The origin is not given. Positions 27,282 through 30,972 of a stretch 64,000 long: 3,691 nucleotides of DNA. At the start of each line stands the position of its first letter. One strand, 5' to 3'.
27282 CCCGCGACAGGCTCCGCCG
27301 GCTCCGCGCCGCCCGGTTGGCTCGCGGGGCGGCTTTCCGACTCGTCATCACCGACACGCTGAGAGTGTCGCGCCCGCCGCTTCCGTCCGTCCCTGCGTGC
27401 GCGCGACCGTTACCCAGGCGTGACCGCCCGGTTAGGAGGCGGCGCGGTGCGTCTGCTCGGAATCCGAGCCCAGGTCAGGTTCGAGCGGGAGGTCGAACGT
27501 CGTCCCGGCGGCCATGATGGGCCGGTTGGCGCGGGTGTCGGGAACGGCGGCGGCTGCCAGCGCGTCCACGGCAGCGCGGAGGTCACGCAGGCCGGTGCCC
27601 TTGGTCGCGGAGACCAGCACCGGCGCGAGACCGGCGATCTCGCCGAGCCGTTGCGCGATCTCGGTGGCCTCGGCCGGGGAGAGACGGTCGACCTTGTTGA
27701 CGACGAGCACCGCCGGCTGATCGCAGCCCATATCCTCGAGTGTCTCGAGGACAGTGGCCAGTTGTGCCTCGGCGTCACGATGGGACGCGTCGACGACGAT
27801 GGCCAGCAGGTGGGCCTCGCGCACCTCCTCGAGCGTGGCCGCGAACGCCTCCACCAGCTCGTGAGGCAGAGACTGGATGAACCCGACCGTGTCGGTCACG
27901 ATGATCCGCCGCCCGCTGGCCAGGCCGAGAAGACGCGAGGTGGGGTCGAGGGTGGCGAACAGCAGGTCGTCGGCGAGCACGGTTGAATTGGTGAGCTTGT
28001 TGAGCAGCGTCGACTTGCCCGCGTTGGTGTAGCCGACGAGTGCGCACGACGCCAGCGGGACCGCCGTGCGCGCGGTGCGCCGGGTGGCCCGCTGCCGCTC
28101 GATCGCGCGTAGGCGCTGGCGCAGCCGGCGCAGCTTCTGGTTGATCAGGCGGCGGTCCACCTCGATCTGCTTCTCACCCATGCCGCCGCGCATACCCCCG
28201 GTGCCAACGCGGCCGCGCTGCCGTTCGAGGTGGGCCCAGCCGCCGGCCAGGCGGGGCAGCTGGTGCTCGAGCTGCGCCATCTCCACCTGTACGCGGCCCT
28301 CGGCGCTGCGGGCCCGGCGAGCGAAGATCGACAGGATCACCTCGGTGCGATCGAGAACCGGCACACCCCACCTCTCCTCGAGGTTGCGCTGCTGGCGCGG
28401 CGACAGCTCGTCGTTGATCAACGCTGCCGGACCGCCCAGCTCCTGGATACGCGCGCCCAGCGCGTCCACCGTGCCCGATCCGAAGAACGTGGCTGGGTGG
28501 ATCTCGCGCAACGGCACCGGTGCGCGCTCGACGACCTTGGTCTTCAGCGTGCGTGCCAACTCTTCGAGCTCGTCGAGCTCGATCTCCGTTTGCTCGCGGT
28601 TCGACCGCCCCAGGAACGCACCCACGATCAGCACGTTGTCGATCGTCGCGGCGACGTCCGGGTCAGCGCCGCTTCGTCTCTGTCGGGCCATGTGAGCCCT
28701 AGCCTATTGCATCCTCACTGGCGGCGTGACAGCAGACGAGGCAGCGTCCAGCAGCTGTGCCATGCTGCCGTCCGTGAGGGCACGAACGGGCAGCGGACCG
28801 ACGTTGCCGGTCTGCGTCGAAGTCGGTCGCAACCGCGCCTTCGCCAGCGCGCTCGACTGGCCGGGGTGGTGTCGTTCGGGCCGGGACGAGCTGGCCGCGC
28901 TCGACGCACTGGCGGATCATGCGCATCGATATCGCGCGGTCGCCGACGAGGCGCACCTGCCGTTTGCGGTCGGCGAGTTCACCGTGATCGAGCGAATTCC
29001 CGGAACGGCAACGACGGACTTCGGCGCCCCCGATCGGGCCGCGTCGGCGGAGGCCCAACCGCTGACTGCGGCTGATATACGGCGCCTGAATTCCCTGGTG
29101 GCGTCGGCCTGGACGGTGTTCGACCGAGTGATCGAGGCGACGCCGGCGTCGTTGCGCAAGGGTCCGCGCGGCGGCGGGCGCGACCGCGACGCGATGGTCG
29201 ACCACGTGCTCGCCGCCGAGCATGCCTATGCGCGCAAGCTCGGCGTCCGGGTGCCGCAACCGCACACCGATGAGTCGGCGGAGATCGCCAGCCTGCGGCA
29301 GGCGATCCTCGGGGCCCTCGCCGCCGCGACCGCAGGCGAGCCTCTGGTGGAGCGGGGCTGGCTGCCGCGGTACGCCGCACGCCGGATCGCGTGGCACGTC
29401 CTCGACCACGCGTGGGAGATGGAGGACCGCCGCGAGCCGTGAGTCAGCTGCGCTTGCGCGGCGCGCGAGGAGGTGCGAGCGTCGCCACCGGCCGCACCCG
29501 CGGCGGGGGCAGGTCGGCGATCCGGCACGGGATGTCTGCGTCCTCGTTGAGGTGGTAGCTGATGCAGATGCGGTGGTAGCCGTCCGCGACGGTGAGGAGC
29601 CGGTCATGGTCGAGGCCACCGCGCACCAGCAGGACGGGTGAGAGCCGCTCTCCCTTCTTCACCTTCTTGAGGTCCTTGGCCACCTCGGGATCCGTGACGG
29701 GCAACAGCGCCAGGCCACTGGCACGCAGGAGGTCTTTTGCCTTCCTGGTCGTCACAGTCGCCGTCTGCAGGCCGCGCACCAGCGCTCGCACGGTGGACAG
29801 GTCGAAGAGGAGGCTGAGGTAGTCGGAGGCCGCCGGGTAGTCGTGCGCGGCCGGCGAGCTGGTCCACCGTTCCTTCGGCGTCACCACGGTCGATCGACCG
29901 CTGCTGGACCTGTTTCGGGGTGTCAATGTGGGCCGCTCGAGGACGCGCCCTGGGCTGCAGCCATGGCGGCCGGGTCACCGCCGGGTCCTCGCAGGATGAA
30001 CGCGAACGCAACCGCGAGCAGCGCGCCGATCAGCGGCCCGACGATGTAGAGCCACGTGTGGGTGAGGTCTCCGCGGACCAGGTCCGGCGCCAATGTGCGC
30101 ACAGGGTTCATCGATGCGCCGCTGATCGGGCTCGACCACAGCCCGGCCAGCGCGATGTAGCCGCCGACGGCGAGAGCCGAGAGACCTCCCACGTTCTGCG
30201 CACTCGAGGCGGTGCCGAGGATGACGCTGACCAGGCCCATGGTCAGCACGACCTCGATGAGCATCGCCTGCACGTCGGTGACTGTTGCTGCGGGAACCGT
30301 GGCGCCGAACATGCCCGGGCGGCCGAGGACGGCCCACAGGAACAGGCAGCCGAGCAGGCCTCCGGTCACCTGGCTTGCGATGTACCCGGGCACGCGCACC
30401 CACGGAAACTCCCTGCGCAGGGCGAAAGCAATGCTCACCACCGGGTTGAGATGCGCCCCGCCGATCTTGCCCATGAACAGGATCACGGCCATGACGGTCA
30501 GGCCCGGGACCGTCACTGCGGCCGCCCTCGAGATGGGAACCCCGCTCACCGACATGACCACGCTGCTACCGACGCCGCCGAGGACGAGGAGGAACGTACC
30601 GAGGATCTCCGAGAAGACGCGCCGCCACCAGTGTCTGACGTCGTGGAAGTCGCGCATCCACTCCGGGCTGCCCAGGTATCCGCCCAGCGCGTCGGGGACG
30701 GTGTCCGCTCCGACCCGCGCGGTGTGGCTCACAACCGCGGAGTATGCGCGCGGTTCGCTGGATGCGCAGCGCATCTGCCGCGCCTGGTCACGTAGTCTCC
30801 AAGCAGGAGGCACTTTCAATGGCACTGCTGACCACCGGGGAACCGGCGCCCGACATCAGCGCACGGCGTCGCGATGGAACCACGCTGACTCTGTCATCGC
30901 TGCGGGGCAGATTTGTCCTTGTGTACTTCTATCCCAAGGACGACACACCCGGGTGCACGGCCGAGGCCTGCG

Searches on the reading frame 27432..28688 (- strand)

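Call 14: search_protein_families(library=pfam, proteins=[window:27432-28688:-], max_evalue=0.001)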
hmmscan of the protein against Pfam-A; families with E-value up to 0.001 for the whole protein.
window:27432-28688:- (418 aa): 10 families
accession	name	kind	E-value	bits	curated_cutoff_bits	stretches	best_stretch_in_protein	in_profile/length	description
PF13167.11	GTP-bdg_N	-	1.2e-24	87.1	25.4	1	37-123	3-89/89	GTP-binding GTPase N-terminal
PF16360.10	GTP-bdg_M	-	1.1e-23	84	29.5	1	125-207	1-79/79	GTP-binding GTPase Middle Region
PF01926.29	MMR_HSR1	-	2.6e-20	73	21.9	1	215-332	2-113/113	50S ribosome-binding GTPase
PF02421.24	FeoB_N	-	3.7e-10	40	27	1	215-373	3-155/156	Ferrous iron transport protein B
PF00009.33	GTP_EFTU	-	1.1e-07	32.1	26.5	1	291-377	92-185/188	Elongation factor Tu GTP binding domain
PF03193.22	RsgA_GTPase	-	5.7e-07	30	30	0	297-375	28-105/174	RsgA GTPase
PF13191.12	AAA_16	-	0.00018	22.5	32.6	1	206-351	19-159/167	AAA ATPase domain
PF02492.25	cobW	-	0.00025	21.1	20.7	0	261-357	85-178/180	CobW/HypB/UreG, nucleotide-binding domain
PF13401.12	AAA_22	-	0.00027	21.7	27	1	215-350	8-109/130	AAA domain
PF08477.19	Roc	-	0.00042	21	27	0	217-334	4-119/119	Ras of Complex, Roc, domain of DAPkinase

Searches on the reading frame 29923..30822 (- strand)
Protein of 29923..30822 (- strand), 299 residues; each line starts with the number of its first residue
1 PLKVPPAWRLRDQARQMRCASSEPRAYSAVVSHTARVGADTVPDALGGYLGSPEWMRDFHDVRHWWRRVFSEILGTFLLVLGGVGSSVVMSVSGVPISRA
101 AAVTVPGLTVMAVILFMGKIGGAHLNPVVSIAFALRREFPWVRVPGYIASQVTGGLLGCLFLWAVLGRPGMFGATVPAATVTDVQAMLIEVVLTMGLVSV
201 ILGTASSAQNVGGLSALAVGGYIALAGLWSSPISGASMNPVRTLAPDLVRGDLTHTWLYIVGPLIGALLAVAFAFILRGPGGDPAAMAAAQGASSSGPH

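Call 14: search_protein_families(library=pfam, proteins=[window:29923-30822:-], max_evalue=0.001)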
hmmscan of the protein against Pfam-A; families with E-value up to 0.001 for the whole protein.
window:29923-30822:- (299 aa): 1 family
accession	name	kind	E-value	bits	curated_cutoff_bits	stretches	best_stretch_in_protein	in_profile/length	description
PF00230.25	MIP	-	2.4e-43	148.9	25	1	65-271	7-219/222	Major intrinsic protein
